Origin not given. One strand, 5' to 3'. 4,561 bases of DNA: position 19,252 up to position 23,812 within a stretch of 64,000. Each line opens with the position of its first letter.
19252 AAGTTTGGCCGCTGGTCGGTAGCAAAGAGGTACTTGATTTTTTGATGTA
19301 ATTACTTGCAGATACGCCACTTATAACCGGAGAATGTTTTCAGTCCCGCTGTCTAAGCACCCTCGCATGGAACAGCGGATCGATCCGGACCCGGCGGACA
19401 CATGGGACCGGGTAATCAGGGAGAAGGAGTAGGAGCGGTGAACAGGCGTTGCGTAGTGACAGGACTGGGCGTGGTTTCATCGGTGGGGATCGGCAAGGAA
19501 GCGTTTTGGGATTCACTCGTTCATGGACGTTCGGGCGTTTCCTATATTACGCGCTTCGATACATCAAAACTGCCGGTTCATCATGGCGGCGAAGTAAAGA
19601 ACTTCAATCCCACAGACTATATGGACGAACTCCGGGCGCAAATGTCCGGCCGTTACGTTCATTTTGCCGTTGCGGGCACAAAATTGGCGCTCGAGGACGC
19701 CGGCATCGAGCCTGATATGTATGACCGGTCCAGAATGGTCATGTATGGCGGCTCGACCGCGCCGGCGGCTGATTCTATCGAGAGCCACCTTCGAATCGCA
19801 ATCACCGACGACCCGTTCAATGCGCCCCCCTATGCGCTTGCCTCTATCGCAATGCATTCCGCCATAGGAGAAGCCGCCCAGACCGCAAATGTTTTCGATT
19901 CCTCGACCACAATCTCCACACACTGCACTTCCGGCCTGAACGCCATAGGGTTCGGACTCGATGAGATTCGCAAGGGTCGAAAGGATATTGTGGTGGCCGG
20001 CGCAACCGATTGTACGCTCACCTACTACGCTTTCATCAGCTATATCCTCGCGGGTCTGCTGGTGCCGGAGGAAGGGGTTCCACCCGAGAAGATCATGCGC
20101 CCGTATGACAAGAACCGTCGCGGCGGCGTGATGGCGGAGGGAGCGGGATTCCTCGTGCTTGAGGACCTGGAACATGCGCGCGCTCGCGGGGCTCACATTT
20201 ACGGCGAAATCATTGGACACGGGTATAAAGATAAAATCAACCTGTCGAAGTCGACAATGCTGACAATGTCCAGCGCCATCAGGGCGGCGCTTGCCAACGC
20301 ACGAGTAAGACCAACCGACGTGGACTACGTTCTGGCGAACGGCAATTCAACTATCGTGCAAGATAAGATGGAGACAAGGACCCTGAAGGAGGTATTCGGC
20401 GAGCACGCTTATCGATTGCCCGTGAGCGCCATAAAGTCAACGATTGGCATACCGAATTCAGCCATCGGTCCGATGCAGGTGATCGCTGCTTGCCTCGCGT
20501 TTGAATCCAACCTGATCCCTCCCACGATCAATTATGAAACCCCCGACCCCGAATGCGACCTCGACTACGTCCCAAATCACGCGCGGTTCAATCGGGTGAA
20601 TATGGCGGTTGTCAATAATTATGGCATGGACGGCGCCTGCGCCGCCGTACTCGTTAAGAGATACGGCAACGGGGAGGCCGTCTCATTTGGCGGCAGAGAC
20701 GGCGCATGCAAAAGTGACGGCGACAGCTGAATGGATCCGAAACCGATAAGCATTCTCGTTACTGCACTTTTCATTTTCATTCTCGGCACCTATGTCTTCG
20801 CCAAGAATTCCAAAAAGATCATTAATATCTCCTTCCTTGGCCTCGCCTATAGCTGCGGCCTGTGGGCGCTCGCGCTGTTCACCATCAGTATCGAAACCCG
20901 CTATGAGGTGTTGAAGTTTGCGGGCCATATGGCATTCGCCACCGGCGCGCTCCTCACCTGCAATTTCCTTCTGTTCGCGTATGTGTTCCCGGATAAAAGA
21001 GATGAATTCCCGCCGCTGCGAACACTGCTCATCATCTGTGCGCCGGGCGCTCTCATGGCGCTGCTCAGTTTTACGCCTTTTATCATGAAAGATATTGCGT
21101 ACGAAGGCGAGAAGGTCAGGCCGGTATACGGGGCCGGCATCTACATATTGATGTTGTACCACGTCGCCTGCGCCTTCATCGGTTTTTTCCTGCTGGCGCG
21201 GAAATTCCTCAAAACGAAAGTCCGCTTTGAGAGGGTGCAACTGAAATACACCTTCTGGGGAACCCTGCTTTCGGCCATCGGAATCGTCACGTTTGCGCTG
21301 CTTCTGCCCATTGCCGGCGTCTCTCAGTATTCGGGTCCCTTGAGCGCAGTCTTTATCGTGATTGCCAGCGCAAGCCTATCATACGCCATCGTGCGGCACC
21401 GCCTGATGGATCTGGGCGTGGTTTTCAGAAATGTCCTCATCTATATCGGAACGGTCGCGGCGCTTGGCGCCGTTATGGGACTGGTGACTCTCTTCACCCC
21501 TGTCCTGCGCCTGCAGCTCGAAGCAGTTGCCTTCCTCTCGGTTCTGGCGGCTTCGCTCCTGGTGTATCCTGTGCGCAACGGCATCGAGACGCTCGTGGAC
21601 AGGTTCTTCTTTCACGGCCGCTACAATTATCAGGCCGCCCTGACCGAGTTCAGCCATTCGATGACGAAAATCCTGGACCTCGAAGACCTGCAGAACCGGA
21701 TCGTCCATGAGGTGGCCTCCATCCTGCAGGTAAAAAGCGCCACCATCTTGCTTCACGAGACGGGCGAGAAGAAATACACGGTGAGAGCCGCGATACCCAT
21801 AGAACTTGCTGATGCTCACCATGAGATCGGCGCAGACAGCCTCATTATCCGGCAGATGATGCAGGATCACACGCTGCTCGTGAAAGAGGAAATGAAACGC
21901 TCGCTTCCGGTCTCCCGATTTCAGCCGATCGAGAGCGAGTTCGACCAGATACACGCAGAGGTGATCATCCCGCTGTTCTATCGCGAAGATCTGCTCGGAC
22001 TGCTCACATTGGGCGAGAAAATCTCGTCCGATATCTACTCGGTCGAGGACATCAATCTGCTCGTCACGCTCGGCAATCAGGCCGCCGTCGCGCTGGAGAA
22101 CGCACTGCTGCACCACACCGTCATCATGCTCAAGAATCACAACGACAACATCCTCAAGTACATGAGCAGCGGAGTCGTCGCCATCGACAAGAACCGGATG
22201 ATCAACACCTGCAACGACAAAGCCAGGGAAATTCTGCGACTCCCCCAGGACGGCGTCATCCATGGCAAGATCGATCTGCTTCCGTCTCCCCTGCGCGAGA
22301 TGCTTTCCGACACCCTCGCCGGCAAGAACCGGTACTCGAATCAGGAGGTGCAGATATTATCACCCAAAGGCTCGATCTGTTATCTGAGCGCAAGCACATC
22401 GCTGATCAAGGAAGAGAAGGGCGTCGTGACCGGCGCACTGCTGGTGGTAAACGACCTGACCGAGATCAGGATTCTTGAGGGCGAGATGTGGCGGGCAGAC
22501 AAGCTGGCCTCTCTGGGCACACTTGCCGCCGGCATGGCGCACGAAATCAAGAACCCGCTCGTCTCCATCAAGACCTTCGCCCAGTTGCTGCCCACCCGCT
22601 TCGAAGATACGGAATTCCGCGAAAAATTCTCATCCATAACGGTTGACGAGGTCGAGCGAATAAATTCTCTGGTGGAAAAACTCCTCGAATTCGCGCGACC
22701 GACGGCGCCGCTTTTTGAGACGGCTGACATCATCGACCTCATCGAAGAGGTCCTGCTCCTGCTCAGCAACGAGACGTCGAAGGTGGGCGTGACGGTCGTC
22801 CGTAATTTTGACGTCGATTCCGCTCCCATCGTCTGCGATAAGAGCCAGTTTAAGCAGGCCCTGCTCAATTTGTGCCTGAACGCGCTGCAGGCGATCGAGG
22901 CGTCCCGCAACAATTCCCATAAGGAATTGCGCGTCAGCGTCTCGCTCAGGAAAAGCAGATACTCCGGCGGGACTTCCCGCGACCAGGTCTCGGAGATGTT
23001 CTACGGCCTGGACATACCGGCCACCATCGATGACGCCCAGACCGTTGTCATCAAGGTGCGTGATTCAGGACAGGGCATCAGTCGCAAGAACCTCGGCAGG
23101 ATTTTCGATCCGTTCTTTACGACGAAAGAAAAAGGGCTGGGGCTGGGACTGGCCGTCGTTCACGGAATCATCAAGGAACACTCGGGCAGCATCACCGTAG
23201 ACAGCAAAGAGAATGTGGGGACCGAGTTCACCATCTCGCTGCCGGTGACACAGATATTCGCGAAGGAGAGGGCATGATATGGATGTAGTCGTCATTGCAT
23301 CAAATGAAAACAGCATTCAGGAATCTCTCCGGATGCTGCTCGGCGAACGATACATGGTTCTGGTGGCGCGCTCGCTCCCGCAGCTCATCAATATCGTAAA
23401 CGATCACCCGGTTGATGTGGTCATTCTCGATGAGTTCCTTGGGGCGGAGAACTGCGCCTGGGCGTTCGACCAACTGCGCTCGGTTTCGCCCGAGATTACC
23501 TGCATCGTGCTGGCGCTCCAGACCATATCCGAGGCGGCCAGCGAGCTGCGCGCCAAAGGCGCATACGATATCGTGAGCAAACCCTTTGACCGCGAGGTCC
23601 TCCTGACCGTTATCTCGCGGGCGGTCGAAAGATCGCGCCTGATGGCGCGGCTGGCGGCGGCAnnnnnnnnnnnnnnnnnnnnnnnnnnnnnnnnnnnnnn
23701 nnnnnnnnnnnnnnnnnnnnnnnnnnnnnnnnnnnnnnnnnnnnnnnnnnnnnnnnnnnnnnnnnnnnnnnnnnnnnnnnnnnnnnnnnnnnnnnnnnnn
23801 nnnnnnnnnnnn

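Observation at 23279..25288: Histidine-kinase-like protein with Gln in place of the phospho-His and a degenerate receiver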

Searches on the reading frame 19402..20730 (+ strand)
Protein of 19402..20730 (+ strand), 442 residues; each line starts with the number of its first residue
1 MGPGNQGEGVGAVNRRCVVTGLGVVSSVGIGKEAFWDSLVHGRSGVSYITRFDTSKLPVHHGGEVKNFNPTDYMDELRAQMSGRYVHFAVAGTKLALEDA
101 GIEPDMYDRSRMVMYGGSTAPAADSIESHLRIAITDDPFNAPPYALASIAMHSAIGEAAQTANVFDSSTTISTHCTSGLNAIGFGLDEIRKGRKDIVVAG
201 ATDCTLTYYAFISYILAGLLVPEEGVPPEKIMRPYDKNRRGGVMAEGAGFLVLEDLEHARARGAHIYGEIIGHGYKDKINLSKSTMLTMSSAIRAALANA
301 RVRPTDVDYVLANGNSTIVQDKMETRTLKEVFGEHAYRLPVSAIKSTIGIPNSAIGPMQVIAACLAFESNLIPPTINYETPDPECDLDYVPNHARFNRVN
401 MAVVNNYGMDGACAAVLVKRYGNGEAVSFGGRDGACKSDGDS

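Call 42: search_protein_families(library=pfam, proteins=[window:19402-20730:+], max_evalue=0.001)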
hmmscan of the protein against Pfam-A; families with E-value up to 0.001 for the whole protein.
window:19402-20730:+ (442 aa): 3 families
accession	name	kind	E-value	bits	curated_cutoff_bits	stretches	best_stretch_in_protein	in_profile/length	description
PF00109.32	ketoacyl-synt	-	1.3e-30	107.3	20.8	1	15-259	2-252/252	Beta-ketoacyl synthase, N-terminal domain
PF02801.28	Ketoacyl-synt_C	-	3.1e-24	85.7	20.8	1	278-379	16-119/119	Beta-ketoacyl synthase, C-terminal domain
PF00108.29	Thiolase_N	-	7.9e-05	22.6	26.4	0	168-200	78-110/260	Thiolase, N-terminal domain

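Call 96: search_solved_structures(query=window:19402-20730:+, max_evalue=1e-10, show_alignments=1)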
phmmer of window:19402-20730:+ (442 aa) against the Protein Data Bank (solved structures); distinct sequences matched with E-value up to 1e-10: 125 (the best 60 are shown).
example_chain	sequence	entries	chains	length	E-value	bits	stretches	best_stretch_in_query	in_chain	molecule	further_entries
4ls5_A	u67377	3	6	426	1.4e-84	287.8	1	8-421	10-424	3-oxoacyl-[acyl-carrier-protein] synthase 2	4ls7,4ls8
4ls6_A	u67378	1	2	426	1.7e-84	287.5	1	8-421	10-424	3-oxoacyl-[acyl-carrier-protein] synthase 2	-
9s5h_B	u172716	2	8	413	8.2e-82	278.7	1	11-421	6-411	3-oxoacyl-(Acyl-carrier-protein) synthase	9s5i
1j3n_A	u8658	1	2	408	5.7e-76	259.4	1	15-420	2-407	3-oxoacyl-(acyl-carrier protein) synthase II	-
1e5m_A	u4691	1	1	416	2.8e-72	247.2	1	14-421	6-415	BETA KETOACYL ACYL CARRIER PROTEIN SYNTHASE II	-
3o04_A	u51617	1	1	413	3.2e-70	240.5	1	14-420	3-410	beta-keto-acyl carrier protein synthase II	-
5sxo_A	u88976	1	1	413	8.7e-70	239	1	14-420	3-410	3-oxoacyl-[acyl-carrier-protein] synthase 2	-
2gqd_A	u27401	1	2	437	7e-68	232.7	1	13-421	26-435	3-oxoacyl-[acyl-carrier-protein] synthase 2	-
4qav_A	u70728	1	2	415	1.1e-66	228.8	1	14-421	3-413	3-oxoacyl-[acyl-carrier-protein] synthase 2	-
9s5h_C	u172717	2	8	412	1.6e-66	228.2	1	15-421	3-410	3-oxoacyl-(Acyl-carrier-protein) synthase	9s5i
4b7v_A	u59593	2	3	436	3.3e-66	227.2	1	14-422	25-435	3-OXOACYL-[ACYL-CARRIER-PROTEIN] SYNTHASE 2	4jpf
8qm1_A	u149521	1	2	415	4.2e-66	226.9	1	14-422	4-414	3-oxoacyl-[acyl-carrier-protein] synthase 2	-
6smo_B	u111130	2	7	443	5.9e-65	223.1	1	14-420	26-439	PKS_KS domain-containing protein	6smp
8cn8_A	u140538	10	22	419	8.1e-65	222.7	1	13-422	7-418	3-oxoacyl-[acyl-carrier-protein] synthase 2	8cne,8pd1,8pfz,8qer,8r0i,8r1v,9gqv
8pj0_A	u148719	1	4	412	1.5e-64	221.7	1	14-421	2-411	3-oxoacyl-[acyl-carrier-protein] synthase 2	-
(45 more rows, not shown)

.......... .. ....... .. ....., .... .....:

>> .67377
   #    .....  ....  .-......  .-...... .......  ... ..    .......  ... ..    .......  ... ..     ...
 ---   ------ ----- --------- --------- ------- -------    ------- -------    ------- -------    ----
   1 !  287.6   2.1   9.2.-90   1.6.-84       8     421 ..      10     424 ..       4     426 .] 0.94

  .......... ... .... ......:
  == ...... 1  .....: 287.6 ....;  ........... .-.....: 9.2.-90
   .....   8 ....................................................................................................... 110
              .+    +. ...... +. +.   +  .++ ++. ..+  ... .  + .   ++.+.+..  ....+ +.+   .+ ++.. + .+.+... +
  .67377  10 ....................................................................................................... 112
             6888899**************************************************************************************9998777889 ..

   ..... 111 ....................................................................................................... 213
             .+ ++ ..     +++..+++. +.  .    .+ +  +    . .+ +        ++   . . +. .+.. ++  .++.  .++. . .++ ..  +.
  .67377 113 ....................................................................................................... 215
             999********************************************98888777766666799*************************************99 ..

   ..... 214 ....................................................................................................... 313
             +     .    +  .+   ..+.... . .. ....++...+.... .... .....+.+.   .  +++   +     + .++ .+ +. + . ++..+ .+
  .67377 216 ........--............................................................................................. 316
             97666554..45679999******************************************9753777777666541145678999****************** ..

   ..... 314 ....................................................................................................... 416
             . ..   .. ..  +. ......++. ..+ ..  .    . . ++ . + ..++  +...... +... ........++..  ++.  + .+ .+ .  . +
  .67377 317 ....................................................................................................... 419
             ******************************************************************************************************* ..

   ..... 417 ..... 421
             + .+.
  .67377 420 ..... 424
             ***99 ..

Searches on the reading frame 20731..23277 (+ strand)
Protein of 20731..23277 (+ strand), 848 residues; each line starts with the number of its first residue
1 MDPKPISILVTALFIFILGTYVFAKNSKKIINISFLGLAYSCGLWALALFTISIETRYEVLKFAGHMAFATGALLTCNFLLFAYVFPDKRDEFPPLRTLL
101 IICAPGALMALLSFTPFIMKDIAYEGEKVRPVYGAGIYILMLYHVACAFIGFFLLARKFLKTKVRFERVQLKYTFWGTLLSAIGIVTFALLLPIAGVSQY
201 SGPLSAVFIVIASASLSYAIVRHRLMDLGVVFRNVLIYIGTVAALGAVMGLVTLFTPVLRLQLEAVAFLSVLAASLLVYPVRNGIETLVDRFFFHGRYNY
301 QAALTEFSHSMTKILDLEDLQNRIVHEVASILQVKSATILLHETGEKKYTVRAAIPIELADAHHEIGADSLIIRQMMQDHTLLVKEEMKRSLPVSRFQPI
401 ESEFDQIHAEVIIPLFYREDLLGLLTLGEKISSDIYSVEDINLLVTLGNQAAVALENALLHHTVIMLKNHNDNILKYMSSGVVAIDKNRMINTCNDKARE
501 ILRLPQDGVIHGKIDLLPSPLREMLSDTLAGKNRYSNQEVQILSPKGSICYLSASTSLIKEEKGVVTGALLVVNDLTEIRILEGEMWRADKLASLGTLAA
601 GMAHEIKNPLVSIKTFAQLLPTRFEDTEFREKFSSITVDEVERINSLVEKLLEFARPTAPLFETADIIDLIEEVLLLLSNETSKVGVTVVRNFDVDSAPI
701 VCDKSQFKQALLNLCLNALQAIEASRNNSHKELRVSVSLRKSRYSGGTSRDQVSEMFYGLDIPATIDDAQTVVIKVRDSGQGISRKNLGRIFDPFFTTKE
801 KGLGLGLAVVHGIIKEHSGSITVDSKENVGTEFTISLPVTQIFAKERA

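Call 3: search_protein_families(library=pfam, proteins=[window:20731-23277:+], max_evalue=0.01)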
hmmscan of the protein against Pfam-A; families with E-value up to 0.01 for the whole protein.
window:20731-23277:+ (848 aa): 8 families
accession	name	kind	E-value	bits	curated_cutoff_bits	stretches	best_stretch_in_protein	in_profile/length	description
PF02518.31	HATPase_c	-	6.7e-20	72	26.4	1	703-840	2-110/111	Histidine kinase-, DNA gyrase B-, and HSP90-like ATPase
PF00512.31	HisKA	-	6.8e-14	52.1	26.9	1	595-659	2-65/66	His Kinase A (phospho-acceptor) domain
PF16927.11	HisKA_7TM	-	4.1e-12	46.9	28.6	1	8-228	2-222/224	N-terminal 7TM region of histidine kinase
PF00989.32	PAS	-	1.1e-09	38.7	22.6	1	470-575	2-112/113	PAS fold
PF13492.12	GAF_3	-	1.7e-09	38.6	27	1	316-457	1-129/129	GAF domain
PF01590.32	GAF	-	1.3e-07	32.7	22.4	1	316-455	1-133/133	GAF domain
PF13185.12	GAF_2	-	1.5e-07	32.2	28.6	1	315-456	2-136/136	GAF domain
PF13426.13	PAS_9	-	0.00018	22.2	27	1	482-578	4-103/103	PAS domain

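Call 4: search_protein_families(library=ncbifam, proteins=[window:20731-23277:+], max_evalue=0.01)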
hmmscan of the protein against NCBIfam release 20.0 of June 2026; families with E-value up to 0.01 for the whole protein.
window:20731-23277:+ (848 aa): 88 families (the best 25 are shown)
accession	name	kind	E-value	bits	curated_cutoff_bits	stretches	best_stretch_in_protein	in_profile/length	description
NF008468.0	PRK11360.1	equivalog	8.4e-89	298.6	646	2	461-725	260-525/616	two-component system sensor histidine kinase AtoS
NF007688.0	PRK10364.1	equivalog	6.7e-59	199.8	479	2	580-725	225-370/460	two-component system sensor histidine kinase ZraS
NF010411.0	PRK13837.1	equivalog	3.8e-46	157.5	647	1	565-841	420-677/828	two-component system VirA-like sensor kinase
NF053867.1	SprKinKinDBac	equivalog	8.7e-45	153.1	775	2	585-724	276-415/500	sporulation kinase KinD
NF046044.1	PnpS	equivalog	1.7e-44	152.4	400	1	462-838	48-390/390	two-component system histidine kinase PnpS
NF033092.0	HK_WalK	equivalog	3.9e-37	128.1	725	2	435-720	226-502/594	cell wall metabolism sensor histidine kinase WalK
NF052573.1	HisKinEspAMyxo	equivalog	6.1e-37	127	1400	2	528-738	318-535/755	serine histidine kinase EspA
NF046020.1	HisKinCckABruc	equivalog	1.4e-36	125.8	1000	1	562-839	447-707/868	cell cycle histidine kinase CckA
NF052574.1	HisKinEspCMyxo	equivalog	3.9e-36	124.5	1200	1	523-842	346-640/785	serine histidine kinase EspC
NF046026.1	HisKinCckACaul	equivalog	6.3e-35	120.4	1000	1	572-845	279-538/678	cell cycle histidine kinase CckA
NF047466.1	hybrid_RR_LvrB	exception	6.1e-34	117.8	500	2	582-766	139-322/377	hybrid histidine kinase/response regulator LvrB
TIGR02916.1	PEP_his_kin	equivalog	1.2e-33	116.6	300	3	769-838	609-679/679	XrtA/PEP-CTERM system histidine kinase PrsK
NF038348.1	T2SS_HK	subfamily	8.3e-33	113.6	450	3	765-839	497-573/574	histidine kinase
NF008293.1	PRK11073.1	equivalog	8.8e-32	110.7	240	1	468-840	6-348/349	nitrogen regulation protein NR(II)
TIGR02966.1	phoR_proteo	equivalog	5.5e-29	101.2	334.2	2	472-720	9-243/333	phosphate regulon sensor histidine kinase PhoR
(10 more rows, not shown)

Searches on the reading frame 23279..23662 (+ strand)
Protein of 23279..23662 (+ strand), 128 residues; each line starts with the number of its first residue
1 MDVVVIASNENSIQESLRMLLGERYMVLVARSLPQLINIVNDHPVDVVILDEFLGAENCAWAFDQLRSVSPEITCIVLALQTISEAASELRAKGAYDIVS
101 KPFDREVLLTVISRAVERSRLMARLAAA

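Call 84: find_related_loci(query=A2, collection=metagenome_contigs, flank=6000)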
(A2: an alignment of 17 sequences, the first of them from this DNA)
Query A2 (128 aa) in metagenome_contigs; peptide patterns used: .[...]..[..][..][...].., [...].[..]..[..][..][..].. (x = any residue, [..] = any of these).
516 stretches matched a pattern; 35 encode a relative of the query (tblastn E <= 1e-3); 35 distinct loci.
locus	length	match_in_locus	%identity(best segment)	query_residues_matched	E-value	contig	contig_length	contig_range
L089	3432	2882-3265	56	1-128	1e-46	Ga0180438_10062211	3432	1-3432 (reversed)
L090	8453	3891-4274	49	1-128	1e-38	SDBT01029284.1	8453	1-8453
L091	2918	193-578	55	1-127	5e-34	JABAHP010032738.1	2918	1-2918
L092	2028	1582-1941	26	4-122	2e-10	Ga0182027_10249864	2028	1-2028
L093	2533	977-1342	29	3-122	1e-9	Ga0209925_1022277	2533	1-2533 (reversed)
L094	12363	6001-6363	29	4-122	2e-9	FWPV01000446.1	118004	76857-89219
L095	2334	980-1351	27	1-123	4e-9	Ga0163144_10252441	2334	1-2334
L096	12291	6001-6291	32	25-121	8e-9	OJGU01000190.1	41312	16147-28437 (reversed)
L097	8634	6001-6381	28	4-122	8e-9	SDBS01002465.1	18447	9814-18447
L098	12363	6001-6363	30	4-122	9e-9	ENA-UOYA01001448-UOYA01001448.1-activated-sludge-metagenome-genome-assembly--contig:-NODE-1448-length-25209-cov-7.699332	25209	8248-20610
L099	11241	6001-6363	30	4-122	9e-9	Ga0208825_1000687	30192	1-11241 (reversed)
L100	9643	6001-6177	42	65-123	4e-8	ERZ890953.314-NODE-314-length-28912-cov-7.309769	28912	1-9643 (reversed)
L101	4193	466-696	34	47-123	5e-8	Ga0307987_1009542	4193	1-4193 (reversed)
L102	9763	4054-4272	32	45-117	1e-7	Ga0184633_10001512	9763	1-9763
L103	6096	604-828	33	47-121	2e-7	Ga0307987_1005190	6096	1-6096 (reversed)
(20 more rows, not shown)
